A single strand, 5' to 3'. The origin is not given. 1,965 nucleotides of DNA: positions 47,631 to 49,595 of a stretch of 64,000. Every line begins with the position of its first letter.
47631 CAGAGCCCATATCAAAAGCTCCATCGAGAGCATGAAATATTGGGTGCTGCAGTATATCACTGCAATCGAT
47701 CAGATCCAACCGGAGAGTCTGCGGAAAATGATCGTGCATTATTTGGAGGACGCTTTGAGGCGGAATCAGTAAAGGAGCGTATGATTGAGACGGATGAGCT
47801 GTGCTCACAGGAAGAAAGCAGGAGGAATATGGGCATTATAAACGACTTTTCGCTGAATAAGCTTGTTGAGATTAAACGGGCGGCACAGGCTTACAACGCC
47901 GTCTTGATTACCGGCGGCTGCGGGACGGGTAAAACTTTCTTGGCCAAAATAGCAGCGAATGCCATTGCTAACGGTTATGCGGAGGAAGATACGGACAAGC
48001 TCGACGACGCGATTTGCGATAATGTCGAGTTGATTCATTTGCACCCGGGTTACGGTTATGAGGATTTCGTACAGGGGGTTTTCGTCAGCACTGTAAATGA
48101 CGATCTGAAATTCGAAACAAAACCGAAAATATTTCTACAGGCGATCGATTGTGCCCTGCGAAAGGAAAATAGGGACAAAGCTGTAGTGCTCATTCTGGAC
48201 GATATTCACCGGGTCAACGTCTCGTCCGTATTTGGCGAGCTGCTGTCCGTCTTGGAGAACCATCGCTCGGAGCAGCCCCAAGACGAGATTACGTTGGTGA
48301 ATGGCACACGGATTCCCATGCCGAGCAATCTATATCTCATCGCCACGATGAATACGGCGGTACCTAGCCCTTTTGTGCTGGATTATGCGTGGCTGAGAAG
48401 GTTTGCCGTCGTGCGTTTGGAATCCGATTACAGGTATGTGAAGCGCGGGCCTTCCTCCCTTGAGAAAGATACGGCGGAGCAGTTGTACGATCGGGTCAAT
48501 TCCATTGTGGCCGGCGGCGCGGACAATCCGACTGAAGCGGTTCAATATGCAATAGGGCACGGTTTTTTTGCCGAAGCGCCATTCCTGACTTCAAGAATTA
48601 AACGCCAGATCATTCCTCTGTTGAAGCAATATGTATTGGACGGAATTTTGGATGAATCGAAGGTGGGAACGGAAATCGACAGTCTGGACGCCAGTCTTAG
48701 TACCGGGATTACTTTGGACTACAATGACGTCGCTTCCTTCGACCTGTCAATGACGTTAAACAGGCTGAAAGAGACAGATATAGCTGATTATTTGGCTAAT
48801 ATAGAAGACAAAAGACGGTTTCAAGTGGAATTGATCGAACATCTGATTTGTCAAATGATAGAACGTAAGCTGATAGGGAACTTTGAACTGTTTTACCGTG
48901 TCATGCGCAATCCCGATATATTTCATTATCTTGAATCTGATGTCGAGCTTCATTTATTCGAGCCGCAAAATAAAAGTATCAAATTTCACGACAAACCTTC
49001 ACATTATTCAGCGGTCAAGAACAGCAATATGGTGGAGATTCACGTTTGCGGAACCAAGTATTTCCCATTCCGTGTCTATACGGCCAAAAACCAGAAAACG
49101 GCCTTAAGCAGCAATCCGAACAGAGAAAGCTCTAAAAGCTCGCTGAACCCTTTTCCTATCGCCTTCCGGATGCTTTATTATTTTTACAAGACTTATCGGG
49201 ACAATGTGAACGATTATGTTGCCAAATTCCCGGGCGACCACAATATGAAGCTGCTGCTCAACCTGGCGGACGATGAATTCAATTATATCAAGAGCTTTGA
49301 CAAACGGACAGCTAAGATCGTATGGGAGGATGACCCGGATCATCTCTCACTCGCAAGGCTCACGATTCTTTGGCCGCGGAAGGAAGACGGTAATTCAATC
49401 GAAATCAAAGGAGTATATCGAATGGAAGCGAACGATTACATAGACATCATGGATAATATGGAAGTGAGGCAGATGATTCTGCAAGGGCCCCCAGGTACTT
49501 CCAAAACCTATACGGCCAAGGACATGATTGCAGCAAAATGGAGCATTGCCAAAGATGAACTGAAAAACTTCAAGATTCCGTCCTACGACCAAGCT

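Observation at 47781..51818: Atypical McrBC-like pair: McrB homologue carries two tandem AAA+ GTPase modules (first degenerate), no N-terminal reader domain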

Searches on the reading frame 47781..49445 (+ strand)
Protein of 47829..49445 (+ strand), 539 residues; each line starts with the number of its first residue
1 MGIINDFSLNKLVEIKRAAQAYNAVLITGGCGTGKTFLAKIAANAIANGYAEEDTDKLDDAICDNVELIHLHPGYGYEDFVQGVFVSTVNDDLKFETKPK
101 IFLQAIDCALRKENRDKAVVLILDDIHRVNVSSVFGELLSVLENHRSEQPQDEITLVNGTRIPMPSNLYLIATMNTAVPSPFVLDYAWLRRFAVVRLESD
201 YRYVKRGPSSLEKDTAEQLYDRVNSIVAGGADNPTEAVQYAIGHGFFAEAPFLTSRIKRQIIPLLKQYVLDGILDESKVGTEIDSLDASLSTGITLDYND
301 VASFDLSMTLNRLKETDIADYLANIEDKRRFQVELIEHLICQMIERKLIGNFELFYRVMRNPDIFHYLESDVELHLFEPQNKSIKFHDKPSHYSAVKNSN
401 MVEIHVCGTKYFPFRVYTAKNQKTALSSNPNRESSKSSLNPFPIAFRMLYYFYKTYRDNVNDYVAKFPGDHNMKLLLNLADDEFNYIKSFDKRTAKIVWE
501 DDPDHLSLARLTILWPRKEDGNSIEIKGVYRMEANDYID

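Call 30: find_related_loci(query=A2, collection=genome_contigs, flank=8000)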
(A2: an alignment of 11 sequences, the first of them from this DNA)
Query A2 (555 aa) in genome_contigs; peptide patterns used: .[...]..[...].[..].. (x = any residue, [..] = any of these).
94 stretches matched a pattern; 19 encode a relative of the query (tblastn E <= 1e-3); 19 distinct loci.
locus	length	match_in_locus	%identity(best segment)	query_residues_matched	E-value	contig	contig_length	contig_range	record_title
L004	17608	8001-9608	28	41-549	9e-45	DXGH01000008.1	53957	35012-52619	MAG TPA_asm: Candidatus Acetatifactor stercoripullorum isolate CHK195-6426 CHK195__C27559_L53957_SAMEA5754839, whole gen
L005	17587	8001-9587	27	41-549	4e-44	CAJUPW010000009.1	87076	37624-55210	MAG TPA_asm: uncultured Oscillospiraceae bacterium isolate MGBC165440 genome assembly, contig: MGBC165440.9, whole genom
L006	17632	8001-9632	25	41-551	2e-38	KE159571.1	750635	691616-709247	Lachnospiraceae bacterium 3-1 genomic scaffold acPFp-supercont1.1, whole genome shotgun sequence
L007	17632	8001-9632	25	41-551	2e-38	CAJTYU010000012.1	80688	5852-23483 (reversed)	MAG TPA_asm: uncultured Dorea sp. isolate MGBC119866 genome assembly, contig: MGBC119866.12, whole genome shotgun sequen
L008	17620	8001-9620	26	28-545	4e-37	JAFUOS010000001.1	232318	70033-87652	MAG: Tyzzerella sp. isolate RGIG4687 Roe_deer_Rectum-5__c236, whole genome shotgun sequence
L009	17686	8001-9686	25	24-551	7e-35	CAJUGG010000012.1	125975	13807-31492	MAG TPA_asm: uncultured Lachnospiraceae bacterium isolate MGBC132302 genome assembly, contig: MGBC132302.12, whole genom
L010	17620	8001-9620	25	28-545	3e-34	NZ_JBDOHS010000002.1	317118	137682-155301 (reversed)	Dorea sp. YH-dor226 contig2, whole genome shotgun sequence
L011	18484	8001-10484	26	40-545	7e-34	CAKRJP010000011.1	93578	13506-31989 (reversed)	MAG: uncultured Lachnospiraceae bacterium isolate REFINED_METABAT215_TOP10_CONTIGS_1500_ASSEMBLY_K77_MERGED__Hadza_MoBio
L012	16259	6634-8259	25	41-549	3e-36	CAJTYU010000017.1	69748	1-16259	MAG TPA_asm: uncultured Dorea sp. isolate MGBC119866 genome assembly, contig: MGBC119866.17, whole genome shotgun sequen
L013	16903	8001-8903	33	18-290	5e-32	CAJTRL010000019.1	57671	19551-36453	MAG TPA_asm: uncultured Lachnospiraceae bacterium isolate MGBC110096 genome assembly, contig: MGBC110096.19, whole genom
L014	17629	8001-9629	25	18-545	4e-32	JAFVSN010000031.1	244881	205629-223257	MAG: Lachnospiraceae bacterium isolate RGIG5355 Sheep_Colon-3__c640510, whole genome shotgun sequence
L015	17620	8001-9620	26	26-548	6e-31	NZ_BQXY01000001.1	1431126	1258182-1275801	Clostridium folliculivorans strain D1-1 sequence01, whole genome shotgun sequence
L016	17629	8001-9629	25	41-551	1e-35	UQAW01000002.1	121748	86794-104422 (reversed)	uncultured Lachnospiraceae bacterium isolate UMGS96 genome assembly, contig: NODE_2_length_121748_cov_7.40518, whole gen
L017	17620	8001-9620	25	28-545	4e-35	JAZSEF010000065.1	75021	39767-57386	MAG: Roseburia sp. isolate T1900044591_TS20190057.MAGScoT_cleanbin_000030 SGB_636_k141_373547, whole genome shotgun sequ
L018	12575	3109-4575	35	39-381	2e-21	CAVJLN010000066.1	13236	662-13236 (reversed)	Bacteroidaceae bacterium isolate G02627-L1_cleanbin_000010 genome assembly, contig: Spades_G02627-L1_contig_1561, whole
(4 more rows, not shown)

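Call 78: search_dna_similar(query=window:47829-49445:+, collection=plasmids, mode=protein, max_evalue=0.00001, max_rows=15)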
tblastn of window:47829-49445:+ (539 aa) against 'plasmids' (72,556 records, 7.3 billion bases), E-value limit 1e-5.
Records with a match: 272; places in all: 280; records where one place covers at least 80% of the query: 0.
Best place of each record, by identity: <60% 272.
By first word of the organism name: Klebsiella 63; Bacillus 25; Deinococcus 19; Rhodococcus 13; Escherichia 11; Rhizobium 7; Sinorhizobium 6; Streptomyces 5; Arthrobacter 4; Leptolyngbya 4; and 79 more.
By predicted mobility (MOB-suite, as given by PLSDB): non-mobilizable 143; conjugative 80; mobilizable 49.
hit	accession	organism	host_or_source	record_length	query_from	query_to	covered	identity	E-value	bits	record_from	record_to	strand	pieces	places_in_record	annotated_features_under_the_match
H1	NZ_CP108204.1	Streptomyces sp. NBC_00111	-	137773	29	291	49%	32.4%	3e-11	74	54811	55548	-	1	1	AAA family ATPase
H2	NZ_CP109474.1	Streptomyces sp. NBC_01460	-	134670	29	291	49%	32.4%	5e-11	74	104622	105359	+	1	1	AAA family ATPase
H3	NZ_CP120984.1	Streptomyces sp. Alt3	-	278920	29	291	49%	32.4%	5e-11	73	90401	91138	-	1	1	AAA family ATPase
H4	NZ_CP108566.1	Streptomyces sp. NBC_01201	-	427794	29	291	49%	32.4%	5e-11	73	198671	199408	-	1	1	AAA family ATPase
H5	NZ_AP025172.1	Cupriavidus sp. P-10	-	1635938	15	283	50%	30.9%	5e-20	102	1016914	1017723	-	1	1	none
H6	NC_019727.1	Calothrix sp. PCC 6303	-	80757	10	271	49%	31.7%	5e-21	105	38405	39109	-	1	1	AAA family ATPase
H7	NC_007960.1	Nitrobacter hamburgensis X14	-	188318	25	296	50%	29.9%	1e-16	92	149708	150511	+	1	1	AAA family ATPase | mcrC: 5-methylcytosine-specific restriction endonuclease system specificity ...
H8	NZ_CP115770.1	Paracoccus sediminicola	cell culture,sediment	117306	2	271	50%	29.9%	1e-19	100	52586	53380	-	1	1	AAA family ATPase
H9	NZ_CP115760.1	Paracoccus sp. SCSIO 75233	cell culture,sediment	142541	2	271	50%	29.9%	1e-19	100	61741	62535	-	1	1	AAA family ATPase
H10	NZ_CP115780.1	Paracoccus aerodenitrificans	cell culture,sediment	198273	2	271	50%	29.9%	1e-19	100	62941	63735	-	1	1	AAA family ATPase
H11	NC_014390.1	Butyrivibrio proteoclasticus B316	-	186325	25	292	50%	29.9%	2e-19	100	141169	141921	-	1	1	AAA family ATPase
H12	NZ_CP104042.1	Rhizobium sp. WSM4643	Pisum sativum,Cell culture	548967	4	272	50%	29.5%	3e-18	96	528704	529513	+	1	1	AAA family ATPase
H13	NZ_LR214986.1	Mycoplasmopsis cynos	Dog,lung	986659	5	271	50%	29.7%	2e-17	94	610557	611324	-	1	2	AAA family ATPase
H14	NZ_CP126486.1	Kocuria rosea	mixed culture,an irradiated device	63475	14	286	51%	29.0%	3e-25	118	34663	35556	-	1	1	AAA family ATPase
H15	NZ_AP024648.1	Arthrobacter sp. StoSoilB13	-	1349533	9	268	48%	30.4%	4e-18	96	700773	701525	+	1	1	record has no annotation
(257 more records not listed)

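Call 79: search_dna_similar(query=window:47829-49445:+, collection=phages, mode=protein, max_evalue=0.00001, max_rows=10)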
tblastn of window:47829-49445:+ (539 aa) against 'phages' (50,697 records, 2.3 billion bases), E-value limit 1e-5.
Records with a match: 20; places in all: 21; records where one place covers at least 80% of the query: 0.
Best place of each record, by identity: <60% 20.
By first word of the organism name: Streptococcus 5; phage 4; Acidithiobacillus 3; Ruminococcus 2; Oscillospiraceae 2; Bacteriophage 1; Archaeoglobus 1; Christensenellales 1; Dorea 1.
By host as written in the record: - 5; Acidithiobacillus caldus 2; Streptococcus pyogenes 2; Oscillospiraceae 2; Ruminococcus bicirculans (ex Liu et al. 2021) 1; Acidithiobacillus caldus ATCC 51756 1; [Clostridium] innocuum 1; Archaeoglobus profundus DSM 5631 1; and 5 more.
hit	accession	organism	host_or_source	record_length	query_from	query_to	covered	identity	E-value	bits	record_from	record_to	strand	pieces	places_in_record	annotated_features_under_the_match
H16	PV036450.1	Ruminococcus phage NatCom_38182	Ruminococcus bicirculans (ex Liu et al. ...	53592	23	365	64%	28.8%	7e-25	115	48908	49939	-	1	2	hypothetical protein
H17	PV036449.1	phage NatCom_35866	human feces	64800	25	271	46%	28.7%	5e-20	100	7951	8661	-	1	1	hypothetical protein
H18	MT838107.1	Bacteriophage sp.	human fecal samples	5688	19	268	46%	28.0%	6e-16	87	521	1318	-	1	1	record has no annotation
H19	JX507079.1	Acidithiobacillus phage AcaML1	Acidithiobacillus caldus ATCC 51756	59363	29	268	45%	27.4%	2e-11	73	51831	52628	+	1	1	5-methylcytosine specific restriction system component McrB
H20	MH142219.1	Acidithiobacillus phage AcaML1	Acidithiobacillus caldus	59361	29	268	45%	27.4%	2e-11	73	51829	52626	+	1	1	record has no annotation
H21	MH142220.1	Acidithiobacillus phage AcaML1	Acidithiobacillus caldus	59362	29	268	45%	27.4%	2e-11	73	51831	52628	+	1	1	record has no annotation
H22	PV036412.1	phage NatCom_43819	human feces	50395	25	249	42%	24.3%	2e-9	67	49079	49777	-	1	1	similar to hypothetical protein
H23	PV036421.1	phage NatCom_9291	[Clostridium] innocuum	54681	25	204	33%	30.0%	9e-12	74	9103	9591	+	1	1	hypothetical protein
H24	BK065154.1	Archaeoglobus profundus pleomorphic provirus 1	Archaeoglobus profundus DSM 5631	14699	25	199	32%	29.8%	2e-6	57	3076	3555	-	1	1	AAA family ATPase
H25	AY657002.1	Streptococcus phage phi1207.3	Streptococcus pyogenes 2812A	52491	25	200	33%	29.4%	3e-10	69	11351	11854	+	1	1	restriction endonuclease subunit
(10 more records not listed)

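Call 80: get_annotated_region(hit=H16, flank=5000)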
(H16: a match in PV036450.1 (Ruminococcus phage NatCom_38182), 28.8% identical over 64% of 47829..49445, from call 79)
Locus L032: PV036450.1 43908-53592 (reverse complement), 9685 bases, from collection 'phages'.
description: Ruminococcus phage NatCom_38182, complete genome.
organism: Ruminococcus phage NatCom_38182 (NCBI taxid 3403540)
taxonomy: Viruses; Duplodnaviria; Heunggongvirae; Uroviricota; Caudoviricetes; Ca. Heliusvirales
host: Ruminococcus bicirculans (ex Liu et al. 2021); source: human feces; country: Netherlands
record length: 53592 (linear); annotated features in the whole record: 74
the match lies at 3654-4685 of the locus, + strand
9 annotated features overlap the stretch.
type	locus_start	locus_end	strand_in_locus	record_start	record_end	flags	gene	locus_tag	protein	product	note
misc_feature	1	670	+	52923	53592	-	-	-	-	-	similar to DNA methyltransferase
CDS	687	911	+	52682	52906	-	-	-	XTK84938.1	hypothetical protein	-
CDS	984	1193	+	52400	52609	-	-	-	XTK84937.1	hypothetical protein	-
CDS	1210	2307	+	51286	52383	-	-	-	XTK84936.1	hypothetical protein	-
CDS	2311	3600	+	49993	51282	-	-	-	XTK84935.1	hypothetical protein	-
CDS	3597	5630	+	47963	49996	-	-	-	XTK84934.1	hypothetical protein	-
CDS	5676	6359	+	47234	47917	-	-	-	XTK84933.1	hypothetical protein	-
CDS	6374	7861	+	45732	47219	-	-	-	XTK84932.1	hypothetical protein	-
CDS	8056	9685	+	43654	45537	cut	-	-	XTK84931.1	hypothetical protein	-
